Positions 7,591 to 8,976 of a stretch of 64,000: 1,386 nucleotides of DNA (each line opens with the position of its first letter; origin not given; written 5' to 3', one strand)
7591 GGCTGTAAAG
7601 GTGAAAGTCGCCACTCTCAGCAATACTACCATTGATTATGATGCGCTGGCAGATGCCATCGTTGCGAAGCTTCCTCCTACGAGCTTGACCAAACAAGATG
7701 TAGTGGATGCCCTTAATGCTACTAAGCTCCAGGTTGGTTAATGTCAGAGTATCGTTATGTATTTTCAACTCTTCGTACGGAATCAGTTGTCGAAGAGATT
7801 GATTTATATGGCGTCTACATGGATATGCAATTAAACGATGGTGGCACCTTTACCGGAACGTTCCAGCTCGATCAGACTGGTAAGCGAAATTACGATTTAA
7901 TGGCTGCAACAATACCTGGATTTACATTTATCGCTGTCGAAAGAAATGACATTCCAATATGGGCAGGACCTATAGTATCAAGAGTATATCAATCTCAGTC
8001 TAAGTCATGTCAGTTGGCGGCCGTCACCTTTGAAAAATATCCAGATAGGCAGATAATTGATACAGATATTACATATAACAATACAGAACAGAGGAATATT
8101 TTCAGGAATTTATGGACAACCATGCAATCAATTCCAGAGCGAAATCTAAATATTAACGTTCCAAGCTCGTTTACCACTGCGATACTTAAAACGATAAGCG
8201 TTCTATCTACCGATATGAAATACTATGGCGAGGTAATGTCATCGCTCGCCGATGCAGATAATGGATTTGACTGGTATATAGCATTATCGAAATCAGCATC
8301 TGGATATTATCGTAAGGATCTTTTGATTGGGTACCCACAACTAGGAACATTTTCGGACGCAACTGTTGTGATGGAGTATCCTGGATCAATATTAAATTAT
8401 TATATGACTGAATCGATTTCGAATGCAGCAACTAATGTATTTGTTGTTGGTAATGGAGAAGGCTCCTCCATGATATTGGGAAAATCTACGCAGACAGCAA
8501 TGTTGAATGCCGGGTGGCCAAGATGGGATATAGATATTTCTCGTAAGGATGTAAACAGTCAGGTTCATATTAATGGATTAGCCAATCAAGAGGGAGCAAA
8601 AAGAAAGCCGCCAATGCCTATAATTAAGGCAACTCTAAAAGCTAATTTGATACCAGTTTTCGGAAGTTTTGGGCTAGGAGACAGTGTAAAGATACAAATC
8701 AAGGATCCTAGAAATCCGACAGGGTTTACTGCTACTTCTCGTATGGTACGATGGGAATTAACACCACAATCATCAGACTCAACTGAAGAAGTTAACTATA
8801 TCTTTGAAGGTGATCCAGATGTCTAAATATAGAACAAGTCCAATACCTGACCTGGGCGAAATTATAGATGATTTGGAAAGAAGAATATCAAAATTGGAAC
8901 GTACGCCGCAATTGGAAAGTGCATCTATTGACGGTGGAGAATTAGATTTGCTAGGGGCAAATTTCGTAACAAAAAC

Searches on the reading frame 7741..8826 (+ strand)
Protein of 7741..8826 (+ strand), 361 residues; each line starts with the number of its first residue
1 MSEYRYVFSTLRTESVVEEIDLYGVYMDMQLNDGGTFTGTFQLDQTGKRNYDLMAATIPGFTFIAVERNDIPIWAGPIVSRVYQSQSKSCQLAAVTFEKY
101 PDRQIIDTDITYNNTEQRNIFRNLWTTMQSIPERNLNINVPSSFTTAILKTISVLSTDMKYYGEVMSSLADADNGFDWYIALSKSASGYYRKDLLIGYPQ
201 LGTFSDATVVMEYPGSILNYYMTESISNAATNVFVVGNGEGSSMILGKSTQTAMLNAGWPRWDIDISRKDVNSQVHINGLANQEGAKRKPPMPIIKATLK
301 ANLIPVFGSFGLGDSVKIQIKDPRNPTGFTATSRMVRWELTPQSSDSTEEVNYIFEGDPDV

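Call 9: search_protein_families(library=phrogs, proteins=[window:7741-8826:+], max_evalue=0.00001)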
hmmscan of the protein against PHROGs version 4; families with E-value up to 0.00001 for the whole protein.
window:7741-8826:+ (361 aa): 1 family
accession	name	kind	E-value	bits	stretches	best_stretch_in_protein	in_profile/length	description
phrog_1885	-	tail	1.1e-50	173.5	1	1-345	12-369/1033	minor tail protein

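Call 11: search_dna_similar(query=window:7741-8826:+, collection=phages, mode=protein, max_rows=25, max_evalue=0.00001)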
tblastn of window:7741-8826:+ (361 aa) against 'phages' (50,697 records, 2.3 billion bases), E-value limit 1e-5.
Records with a match: 52; places in all: 53; records where one place covers at least 80% of the query: 45.
Best place of each record, by identity: <60% 52.
By first word of the organism name: Streptomyces 28; Arthrobacter 17; Microbacterium 6; Actinomycetia 1.
By host as written in the record: Streptomyces venezuelae ATCC 10712 11; Arthrobacter sp. ATCC 21022 9; Streptomyces lividans JI 1326 5; Streptomyces mirabilis NRRL B-2400 3; Arthrobacter globiformis B-2979 3; Streptomyces platensis MJ1A1 2; Streptomyces griseus ATCC 10137 2; Streptomyces azureus NRRL B-2655 2; and 9 more.
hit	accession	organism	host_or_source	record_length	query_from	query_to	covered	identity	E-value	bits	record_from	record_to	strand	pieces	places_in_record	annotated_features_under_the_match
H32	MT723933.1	Streptomyces phage Keanu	Streptomyces lividans JI 1326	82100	4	356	98%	26.6%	2e-18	92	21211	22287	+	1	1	25: minor tail protein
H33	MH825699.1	Streptomyces phage Darolandstone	Streptomyces platensis MJ1A1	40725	4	356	98%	26.2%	1e-19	96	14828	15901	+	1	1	19: minor tail protein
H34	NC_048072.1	Streptomyces phage Darolandstone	Streptomyces platensis MJ1A1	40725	4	356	98%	26.2%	1e-19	96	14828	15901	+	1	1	19: minor tail protein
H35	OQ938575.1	Streptomyces phage OnionKnight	Streptomyces lividans JI 1326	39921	4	341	94%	27.4%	2e-19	96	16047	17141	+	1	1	20: hypothetical protein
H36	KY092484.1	Streptomyces phage Raleigh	Streptomyces griseus ATCC 10137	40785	4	356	98%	25.7%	4e-21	100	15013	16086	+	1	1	minor tail protein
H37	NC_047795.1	Streptomyces phage Raleigh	Streptomyces griseus ATCC 10137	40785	4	356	98%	25.7%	4e-21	100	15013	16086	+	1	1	minor tail protein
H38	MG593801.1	Streptomyces phage Attoomi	Streptomyces azureus NRRL B-2655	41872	4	356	98%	25.6%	8e-27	117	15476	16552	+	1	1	minor tail protein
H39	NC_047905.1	Streptomyces phage Attoomi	Streptomyces azureus NRRL B-2655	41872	4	356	98%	25.6%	8e-27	117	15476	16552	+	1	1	minor tail protein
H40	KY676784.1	Streptomyces phage ToastyFinz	Streptomyces viridochromogenes DSM40736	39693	2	356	98%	25.1%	3e-22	103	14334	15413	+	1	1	minor tail protein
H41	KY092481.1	Streptomyces phage PapayaSalad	Streptomyces venezuelae ATCC 10712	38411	4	356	98%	25.2%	2e-20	99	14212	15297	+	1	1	minor tail protein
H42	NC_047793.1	Streptomyces phage PapayaSalad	Streptomyces venezuelae ATCC 10712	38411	4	356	98%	25.2%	2e-20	99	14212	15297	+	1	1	minor tail protein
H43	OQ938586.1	Streptomyces phage SoJo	Streptomyces mirabilis NRRL B-2400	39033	1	356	99%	24.9%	1e-22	105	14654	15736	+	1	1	19: minor tail protein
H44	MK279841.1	Streptomyces phage Hiyaa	Streptomyces lividans JI 1326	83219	2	357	99%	24.9%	1e-16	87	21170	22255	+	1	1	25: minor tail protein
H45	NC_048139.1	Streptomyces phage Hiyaa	Streptomyces lividans JI 1326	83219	2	357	99%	24.9%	1e-16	87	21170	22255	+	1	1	25: minor tail protein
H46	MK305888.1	Streptomyces phage Austintatious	Streptomyces venezuelae ATCC 10712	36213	4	356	98%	25.1%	2e-20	99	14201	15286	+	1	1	19: minor tail protein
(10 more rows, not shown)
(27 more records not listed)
